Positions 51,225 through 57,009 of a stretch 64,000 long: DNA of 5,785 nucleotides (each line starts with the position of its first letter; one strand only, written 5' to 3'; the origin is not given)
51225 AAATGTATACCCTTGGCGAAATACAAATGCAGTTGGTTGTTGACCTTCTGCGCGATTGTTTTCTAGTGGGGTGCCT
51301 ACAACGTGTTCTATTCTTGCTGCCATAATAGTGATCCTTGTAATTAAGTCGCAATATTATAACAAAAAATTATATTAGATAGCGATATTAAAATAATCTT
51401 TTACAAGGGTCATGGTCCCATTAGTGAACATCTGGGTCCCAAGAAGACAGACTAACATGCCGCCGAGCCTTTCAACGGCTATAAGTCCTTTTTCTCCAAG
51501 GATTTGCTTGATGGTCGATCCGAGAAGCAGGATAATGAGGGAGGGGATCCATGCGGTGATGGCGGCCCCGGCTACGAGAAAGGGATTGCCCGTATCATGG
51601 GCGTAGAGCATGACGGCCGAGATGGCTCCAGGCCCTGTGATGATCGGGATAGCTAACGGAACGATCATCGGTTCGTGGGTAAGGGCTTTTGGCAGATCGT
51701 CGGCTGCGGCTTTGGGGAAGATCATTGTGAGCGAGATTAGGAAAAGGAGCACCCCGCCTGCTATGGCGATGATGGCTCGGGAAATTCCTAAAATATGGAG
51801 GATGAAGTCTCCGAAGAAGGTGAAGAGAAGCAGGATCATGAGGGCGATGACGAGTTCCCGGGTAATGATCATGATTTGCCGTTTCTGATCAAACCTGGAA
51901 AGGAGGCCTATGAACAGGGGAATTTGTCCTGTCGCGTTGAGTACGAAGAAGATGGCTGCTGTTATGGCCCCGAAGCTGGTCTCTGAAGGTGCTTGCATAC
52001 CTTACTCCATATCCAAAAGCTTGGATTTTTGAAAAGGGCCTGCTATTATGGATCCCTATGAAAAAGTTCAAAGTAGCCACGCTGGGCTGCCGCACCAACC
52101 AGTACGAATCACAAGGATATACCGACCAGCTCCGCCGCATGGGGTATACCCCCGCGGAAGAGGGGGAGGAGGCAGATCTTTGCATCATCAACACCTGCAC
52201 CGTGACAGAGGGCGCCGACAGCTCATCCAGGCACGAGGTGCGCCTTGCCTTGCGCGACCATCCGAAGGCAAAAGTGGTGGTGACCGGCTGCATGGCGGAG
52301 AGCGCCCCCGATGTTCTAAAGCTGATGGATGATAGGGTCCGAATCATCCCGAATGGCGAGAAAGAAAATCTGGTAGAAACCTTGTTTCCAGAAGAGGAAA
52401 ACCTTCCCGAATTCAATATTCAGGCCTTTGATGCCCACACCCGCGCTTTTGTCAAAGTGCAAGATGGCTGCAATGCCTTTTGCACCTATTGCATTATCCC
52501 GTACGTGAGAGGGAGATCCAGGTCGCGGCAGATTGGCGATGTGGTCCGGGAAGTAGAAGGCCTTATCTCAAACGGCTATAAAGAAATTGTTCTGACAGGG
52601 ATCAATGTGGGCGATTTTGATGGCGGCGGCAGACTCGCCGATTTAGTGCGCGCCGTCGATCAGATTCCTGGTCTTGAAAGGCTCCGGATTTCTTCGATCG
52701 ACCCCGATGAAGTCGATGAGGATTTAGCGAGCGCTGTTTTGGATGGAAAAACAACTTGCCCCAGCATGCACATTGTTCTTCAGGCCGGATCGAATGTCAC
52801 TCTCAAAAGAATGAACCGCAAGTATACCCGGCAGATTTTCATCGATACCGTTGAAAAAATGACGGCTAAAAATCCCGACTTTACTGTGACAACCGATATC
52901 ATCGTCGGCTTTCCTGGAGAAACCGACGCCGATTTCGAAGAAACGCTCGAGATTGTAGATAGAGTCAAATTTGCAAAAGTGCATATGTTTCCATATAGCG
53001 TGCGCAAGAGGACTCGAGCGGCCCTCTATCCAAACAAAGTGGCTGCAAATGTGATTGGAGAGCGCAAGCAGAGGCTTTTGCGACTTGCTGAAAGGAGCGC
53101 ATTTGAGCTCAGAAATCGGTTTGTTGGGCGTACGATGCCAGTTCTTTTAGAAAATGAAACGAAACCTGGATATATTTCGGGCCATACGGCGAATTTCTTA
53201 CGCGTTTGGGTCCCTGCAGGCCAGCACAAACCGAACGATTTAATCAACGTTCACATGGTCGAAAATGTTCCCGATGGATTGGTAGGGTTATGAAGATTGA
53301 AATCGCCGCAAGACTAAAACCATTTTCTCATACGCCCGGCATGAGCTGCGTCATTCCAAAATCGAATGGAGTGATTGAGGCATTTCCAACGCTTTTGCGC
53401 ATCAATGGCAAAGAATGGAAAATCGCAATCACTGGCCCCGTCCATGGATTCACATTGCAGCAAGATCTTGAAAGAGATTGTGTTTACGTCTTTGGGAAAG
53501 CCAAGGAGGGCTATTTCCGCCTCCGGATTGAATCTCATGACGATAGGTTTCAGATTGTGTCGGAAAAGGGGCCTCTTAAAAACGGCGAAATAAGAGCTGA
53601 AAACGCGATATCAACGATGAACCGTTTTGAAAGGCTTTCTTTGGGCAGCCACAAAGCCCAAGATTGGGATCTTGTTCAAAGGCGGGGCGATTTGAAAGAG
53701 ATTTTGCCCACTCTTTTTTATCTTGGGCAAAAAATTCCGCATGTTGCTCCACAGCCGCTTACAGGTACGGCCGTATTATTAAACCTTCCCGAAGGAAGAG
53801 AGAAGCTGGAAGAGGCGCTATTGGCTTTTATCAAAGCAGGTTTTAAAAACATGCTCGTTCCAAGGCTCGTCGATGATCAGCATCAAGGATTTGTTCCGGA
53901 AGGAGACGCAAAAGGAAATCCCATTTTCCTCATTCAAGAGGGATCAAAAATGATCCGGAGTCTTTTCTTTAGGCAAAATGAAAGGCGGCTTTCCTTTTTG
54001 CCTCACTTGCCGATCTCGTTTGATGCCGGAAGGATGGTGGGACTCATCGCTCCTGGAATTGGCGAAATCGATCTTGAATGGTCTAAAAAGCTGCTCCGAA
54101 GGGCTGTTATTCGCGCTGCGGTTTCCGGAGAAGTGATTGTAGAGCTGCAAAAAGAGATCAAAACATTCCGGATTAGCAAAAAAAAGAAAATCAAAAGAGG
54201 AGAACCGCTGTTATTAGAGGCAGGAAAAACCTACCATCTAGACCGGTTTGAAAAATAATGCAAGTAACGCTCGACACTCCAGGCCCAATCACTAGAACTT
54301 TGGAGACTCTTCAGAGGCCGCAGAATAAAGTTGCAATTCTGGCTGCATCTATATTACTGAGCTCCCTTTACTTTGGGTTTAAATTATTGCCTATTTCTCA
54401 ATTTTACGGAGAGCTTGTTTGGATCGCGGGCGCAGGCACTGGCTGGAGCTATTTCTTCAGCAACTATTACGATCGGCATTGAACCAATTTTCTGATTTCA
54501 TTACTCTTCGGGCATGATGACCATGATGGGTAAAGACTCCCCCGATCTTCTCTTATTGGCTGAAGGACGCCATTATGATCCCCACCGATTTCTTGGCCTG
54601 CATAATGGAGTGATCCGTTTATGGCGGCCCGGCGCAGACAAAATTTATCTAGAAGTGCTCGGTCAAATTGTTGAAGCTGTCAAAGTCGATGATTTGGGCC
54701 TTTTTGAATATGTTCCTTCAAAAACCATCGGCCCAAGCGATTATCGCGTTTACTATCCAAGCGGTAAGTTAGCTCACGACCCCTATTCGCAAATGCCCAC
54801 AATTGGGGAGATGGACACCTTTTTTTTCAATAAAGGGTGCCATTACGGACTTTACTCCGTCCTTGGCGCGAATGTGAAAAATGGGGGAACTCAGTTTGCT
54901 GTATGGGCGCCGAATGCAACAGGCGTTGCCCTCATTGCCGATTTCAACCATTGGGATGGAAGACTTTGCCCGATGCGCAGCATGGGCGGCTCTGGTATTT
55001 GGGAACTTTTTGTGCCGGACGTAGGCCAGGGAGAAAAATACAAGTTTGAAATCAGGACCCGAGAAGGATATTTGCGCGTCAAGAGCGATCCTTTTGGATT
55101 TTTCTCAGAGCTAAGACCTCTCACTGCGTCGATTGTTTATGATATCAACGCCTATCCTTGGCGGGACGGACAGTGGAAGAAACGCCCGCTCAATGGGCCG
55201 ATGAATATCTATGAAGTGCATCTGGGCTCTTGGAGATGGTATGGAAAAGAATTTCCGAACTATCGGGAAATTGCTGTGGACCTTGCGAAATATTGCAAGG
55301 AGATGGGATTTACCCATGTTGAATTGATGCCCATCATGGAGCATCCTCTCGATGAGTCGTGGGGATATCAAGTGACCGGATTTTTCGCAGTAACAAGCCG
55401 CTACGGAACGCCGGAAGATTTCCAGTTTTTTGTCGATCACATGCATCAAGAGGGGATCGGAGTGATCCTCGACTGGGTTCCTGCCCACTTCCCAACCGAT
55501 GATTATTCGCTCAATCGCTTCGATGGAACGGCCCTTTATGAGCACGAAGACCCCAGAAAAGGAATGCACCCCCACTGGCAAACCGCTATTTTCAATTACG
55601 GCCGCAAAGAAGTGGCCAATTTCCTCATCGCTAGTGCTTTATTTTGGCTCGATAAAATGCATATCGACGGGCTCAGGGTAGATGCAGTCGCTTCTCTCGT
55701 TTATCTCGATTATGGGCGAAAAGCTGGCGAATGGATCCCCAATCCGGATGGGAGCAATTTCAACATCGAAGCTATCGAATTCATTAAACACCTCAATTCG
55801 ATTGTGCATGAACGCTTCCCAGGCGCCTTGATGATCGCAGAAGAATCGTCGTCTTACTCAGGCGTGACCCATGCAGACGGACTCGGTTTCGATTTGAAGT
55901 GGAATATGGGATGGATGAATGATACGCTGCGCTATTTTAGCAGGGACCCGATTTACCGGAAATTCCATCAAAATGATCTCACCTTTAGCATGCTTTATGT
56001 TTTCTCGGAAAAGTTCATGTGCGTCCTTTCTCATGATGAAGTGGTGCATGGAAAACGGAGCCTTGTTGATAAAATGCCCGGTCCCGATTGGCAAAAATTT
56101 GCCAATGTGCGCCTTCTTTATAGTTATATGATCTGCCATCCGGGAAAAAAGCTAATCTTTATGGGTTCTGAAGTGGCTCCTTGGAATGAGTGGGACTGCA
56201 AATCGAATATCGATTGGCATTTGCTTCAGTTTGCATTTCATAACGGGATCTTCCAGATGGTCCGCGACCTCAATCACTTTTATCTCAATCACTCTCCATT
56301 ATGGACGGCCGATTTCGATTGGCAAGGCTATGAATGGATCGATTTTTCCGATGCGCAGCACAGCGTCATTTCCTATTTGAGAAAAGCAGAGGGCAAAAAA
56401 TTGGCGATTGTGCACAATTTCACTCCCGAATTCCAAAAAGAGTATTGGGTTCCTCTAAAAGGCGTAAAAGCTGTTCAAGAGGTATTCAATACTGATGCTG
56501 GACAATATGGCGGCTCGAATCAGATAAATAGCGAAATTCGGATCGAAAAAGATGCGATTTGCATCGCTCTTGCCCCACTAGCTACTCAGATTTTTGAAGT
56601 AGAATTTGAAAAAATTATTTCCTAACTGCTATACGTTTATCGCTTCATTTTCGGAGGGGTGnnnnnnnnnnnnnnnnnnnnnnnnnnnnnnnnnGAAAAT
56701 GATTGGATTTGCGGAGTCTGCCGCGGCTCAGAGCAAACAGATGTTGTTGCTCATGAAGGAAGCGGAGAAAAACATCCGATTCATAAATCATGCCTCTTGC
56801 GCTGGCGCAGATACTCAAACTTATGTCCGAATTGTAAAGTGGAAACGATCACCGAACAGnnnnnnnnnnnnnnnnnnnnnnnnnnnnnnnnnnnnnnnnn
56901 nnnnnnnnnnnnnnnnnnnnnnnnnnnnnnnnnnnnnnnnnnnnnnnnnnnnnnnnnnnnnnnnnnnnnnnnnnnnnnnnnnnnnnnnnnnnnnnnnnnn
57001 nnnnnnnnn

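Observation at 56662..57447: Eukaryote-like RING-H2 finger fused to an inclusion-membrane-type hydrophobic hairpin: a candidate membrane-anchored E3 ubiquitin ligase effector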

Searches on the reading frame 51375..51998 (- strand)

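Call 42: search_protein_families(library=pfam, proteins=[window:51375-51998:-], max_evalue=0.001)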
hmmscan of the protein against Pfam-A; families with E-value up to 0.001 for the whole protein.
window:51375-51998:- (207 aa): 1 family
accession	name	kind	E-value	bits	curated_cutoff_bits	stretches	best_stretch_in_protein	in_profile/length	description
PF01914.23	MarC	-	2.1e-43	148.5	23.9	1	9-197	4-201/203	MarC family integral membrane protein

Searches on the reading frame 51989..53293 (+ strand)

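Call 42: search_protein_families(library=pfam, proteins=[window:51989-53293:+], max_evalue=0.001)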
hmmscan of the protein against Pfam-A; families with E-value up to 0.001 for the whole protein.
window:51989-53293:+ (434 aa): 2 families
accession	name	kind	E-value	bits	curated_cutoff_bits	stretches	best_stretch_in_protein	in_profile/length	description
PF04055.27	Radical_SAM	-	4.4e-26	92.5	29.5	1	156-321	2-164/166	Radical SAM superfamily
PF00919.26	UPF0004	-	6.2e-24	84.3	27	1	26-116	1-92/98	Uncharacterized protein family UPF0004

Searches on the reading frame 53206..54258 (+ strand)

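Call 42: search_protein_families(library=pfam, proteins=[window:53206-54258:+], max_evalue=0.001)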
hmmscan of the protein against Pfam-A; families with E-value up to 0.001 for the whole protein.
window:53206-54258:+ (350 aa): 1 family
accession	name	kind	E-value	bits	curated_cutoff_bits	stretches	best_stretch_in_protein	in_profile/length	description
PF21307.2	Glyco_hydro_95_C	-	9.6e-09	36.1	27.6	1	259-330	4-75/94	Glycoside hydrolase family 95, C-terminal domain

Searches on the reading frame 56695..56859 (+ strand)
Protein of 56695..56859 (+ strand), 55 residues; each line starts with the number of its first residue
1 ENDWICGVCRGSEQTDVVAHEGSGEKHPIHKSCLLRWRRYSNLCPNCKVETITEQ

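Call 33: search_solved_structures(query=A2, max_evalue=0.01, show_alignments=4)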
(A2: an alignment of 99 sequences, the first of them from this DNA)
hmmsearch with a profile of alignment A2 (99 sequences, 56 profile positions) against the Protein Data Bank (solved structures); distinct sequences matched with E-value up to 0.01: 72 (the best 60 are shown).
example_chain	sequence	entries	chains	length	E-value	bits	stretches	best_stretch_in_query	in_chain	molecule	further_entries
9qal_A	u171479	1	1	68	2.5e-09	40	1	2-55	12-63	E3 ubiquitin-protein ligase ARK2C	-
5d0m_C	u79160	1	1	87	5.2e-09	39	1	2-55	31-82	RING finger protein 165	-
2lxp_C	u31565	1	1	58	5.2e-09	39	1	2-53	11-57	E3 ubiquitin-protein ligase AMFR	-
9n1f_A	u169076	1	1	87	5.2e-09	38.9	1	2-55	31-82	E3 ubiquitin-protein ligase ARK2C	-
5ulh_C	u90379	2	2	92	5.4e-09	38.9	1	2-55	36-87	E3 ubiquitin-protein ligase RNF165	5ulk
5d0k_C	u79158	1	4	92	5.5e-09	38.9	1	2-55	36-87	RING finger protein 165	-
5d0i_A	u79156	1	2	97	6.4e-09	38.7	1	2-55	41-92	RING finger protein 165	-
2lxh_C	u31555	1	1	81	6.8e-09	38.6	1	2-54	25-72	E3 ubiquitin-protein ligase AMFR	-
2ecm_A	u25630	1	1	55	1.3e-08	37.7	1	4-49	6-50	RING finger and CHY zinc finger domain-containing protein 1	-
4ap4_A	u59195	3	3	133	1.6e-08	37.4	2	4-55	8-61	E3 UBIQUITIN LIGASE RNF4 | E3 UBIQUITIN-PROTEIN LIGASE RNF4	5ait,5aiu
2kiz_A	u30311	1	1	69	1.7e-08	37.3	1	2-54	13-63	E3 ubiquitin-protein ligase Arkadia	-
2jrj_A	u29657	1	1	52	1.8e-08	37.2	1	2-49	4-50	Ring finger and CHY zinc finger domain containing protein 1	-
7r70_A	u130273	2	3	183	2.8e-08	36.6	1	2-55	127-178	Ubiquitin,E3 ubiquitin-protein ligase RNF165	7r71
4lad_B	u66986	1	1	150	3.9e-08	36.2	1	2-54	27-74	E3 ubiquitin-protein ligase AMFR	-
6a3z_A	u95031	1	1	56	4e-08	36.1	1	3-52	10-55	E3 ubiquitin-protein ligase synoviolin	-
1iym_A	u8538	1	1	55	5e-07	32.6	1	4-52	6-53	EL5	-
1vyx_A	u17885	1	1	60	7.7e-06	28.8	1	5-53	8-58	ORF K3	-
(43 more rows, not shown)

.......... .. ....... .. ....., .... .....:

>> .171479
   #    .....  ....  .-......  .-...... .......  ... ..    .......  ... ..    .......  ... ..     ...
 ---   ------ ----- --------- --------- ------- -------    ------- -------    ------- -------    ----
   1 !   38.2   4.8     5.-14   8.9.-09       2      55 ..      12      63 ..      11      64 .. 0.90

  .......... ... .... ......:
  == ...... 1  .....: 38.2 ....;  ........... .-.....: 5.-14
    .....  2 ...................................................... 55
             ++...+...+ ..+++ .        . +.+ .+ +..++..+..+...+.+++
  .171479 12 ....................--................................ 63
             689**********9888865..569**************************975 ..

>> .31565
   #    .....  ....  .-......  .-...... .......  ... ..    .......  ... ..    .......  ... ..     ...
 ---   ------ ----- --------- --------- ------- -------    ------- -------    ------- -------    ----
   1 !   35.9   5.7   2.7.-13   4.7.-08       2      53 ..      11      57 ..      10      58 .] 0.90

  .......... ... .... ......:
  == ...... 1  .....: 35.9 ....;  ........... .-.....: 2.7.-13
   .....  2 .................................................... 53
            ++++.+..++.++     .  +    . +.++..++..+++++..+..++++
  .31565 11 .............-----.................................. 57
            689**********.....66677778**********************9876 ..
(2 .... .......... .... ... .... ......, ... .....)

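Call 34: search_protein_families(library=pfam, alignment_id=A2, max_evalue=0.01)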
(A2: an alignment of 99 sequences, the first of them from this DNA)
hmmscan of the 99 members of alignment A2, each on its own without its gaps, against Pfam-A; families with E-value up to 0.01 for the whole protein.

A. member 1, seq(55 aa): 3 families
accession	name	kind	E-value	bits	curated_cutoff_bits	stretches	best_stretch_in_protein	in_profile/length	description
PF13639.12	zf-RING_2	-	1.4e-05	25.7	27.3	1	6-48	3-44/44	Ring finger domain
PF12678.13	zf-rbx1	-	0.00085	20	31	1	6-48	14-55/55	RING-H2 zinc finger domain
PF13923.12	zf-C3HC4_2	-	0.0051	17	27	1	26-47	19-40/40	Zinc finger, C3HC4 type (RING finger)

B. families by the number of members that match (of 99 scanned): 40 families (the first 25 are shown)
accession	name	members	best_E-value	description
PF13639.12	zf-RING_2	90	1.3e-10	Ring finger domain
PF12678.13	zf-rbx1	73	2.1e-10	RING-H2 zinc finger domain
PF00097.31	zf-C3HC4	73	3.4e-06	Zinc finger, C3HC4 type (RING finger)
PF13923.12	zf-C3HC4_2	65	4.5e-07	Zinc finger, C3HC4 type (RING finger)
PF12906.13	RINGv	59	4.6e-07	RING-variant domain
PF13920.12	zf-C3HC4_3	45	2.7e-06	Zinc finger, C3HC4 type (RING finger)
PF12861.13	zf-ANAPC11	32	7.2e-06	Anaphase-promoting complex subunit 11 RING-H2 finger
PF11793.14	FANCL_C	16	5.5e-05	FANCL C-terminal domain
PF03854.20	zf-P11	15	8.2e-05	P-11 zinc finger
PF14634.12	zf-RING_5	13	0.00052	zinc-RING finger domain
PF14447.12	Prok-RING_4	10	3.4e-05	Prokaryotic RING finger family 4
PF17120.11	zf-RING_16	8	0.00043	RING/Ubox like zinc-binding domain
PF14446.12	Prok-RING_1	7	0.00082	Prokaryotic RING finger family 1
PF13445.12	zf-RING_UBOX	6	8.2e-05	RING-type zinc-finger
PF21533.2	EHMT1-2_CRR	6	0.0022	Histone-lysine N-methyltransferase EHMT1/EHMT2, Cys-rich region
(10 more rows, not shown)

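Call 43: predict_structure(alignment_id=A2)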
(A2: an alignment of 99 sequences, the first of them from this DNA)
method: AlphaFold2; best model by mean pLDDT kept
length: 55 residues; sequences in the alignment: 99
mean_pLDDT: 91.4   pTM: 0.74
mean pLDDT of the five models: 91.4, 90.1, 89.7, 89.7, 89.5
residues with pLDDT >= 90: 48; 70-90: 4; 50-70: 3; < 50: 0
segments of 3 or more residues with pLDDT < 50: none
pLDDT, mean of each block of 10 residues (from residue 1): 86 94 94 95 94 78
secondary structure, 60 per line:
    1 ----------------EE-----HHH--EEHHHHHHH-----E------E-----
elements in order: H31-37

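Call 46: fold_search(model_id=the predicted structure, library=pdb)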
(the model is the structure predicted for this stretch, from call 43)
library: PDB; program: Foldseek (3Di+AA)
matches with E <= 10: 476; with E <= 0.001: 0
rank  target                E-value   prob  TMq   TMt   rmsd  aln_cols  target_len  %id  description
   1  6a3z_MODEL_1_A        7.0e-03  1.00  0.68  0.67   1.8        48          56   27  Zinc finger domain from the HRD1 Protein (released 2019-06-19)
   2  5d0i_B                9.9e-03  1.00  0.70  0.74   2.2        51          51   27  Structure of RING finger protein 165 (released 2015-12-09)
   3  9oti_D                2.4e-02  1.00  0.66  0.18   6.8        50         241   22  GATOR2 complex bound to arginine sensor CASTOR1 (released 2025-10-01)
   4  7nd1_MODEL_1_H        3.2e-02  1.00  0.68  0.41   2.8        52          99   25  First-in-class small molecule inhibitors of Polycomb Repressive Complex 1 (PRC1) RING domain (released 2021-06-16)
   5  9lvj_N                3.2e-02  1.00  0.66  0.16   1.8        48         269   23  Cryo-EM structure of Sestrin2 bound human GATOR2 complex (released 2025-08-13)
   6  9oti_N                3.4e-02  1.00  0.67  0.17   1.7        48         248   23  GATOR2 complex bound to arginine sensor CASTOR1 (released 2025-10-01)
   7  8pp7_M                3.7e-02  1.00  0.67  0.40   2.9        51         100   25  human RYBP-PRC1 bound to mononucleosome (released 2024-03-27)
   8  9lvj_D                3.7e-02  1.00  0.68  0.16   2.5        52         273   23  Cryo-EM structure of Sestrin2 bound human GATOR2 complex (released 2025-08-13)
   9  2ep4_MODEL_1_A        4.0e-02  1.00  0.68  0.53   1.9        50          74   24  solution structure of RING finger from human RING finger protein 24 (released 2007-10-02)
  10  5i72_B                4.2e-02  1.00  0.64  0.66   2.1        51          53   27  Crystal structure of the oligomeric form of the Lassa virus matrix protein Z (released 2016-03-09)
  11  5ulh_C                4.5e-02  1.00  0.68  0.73   2.3        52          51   27  Structure of RNF165 in complex with a UbcH5b~Ub conjugate (released 2017-06-07)
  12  4r8p_M                4.5e-02  1.00  0.67  0.41   2.8        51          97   25  Crystal structure of the Ring1B/Bmi1/UbcH5c PRC1 ubiquitylation module bound to the nucleosome core particle (released 2014-11-05)
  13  5ulk_C                4.9e-02  0.99  0.61  0.67   2.5        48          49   27  Crystal Structure of RNF165 in complex with a UbcH5b~Ub conjugate (released 2017-06-07)
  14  9lwf_N                5.2e-02  0.99  0.63  0.15   1.8        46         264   24  Cryo-EM structure of dual sensor bound GATOR2 complex (released 2025-08-13)
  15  2h0d_A                5.6e-02  1.00  0.67  0.41   2.6        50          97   26  Structure of a Bmi-1-Ring1B Polycomb group ubiquitin ligase complex (released 2006-05-23)
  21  1iym_MODEL_1_A        7.9e-02  0.99  0.72  0.72   1.9        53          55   21  RING-H2 finger domain of EL5 (released 2003-07-22)
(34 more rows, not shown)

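Call 60: find_homologous_proteins(query=A2, max_evalue=0.00001)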
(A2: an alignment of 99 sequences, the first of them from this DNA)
Query A2 (99 sequences) (55 aa, profile of the alignment): 2 proteins with E <= 0.00001 among 28 candidates.
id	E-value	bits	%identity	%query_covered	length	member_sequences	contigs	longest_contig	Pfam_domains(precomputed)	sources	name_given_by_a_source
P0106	1.5e-13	68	38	82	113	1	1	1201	PF13639.13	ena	-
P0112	2.2e-6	45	27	78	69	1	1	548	PF17123.12,PF13923.13,PF12678.14,PF13639.13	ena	-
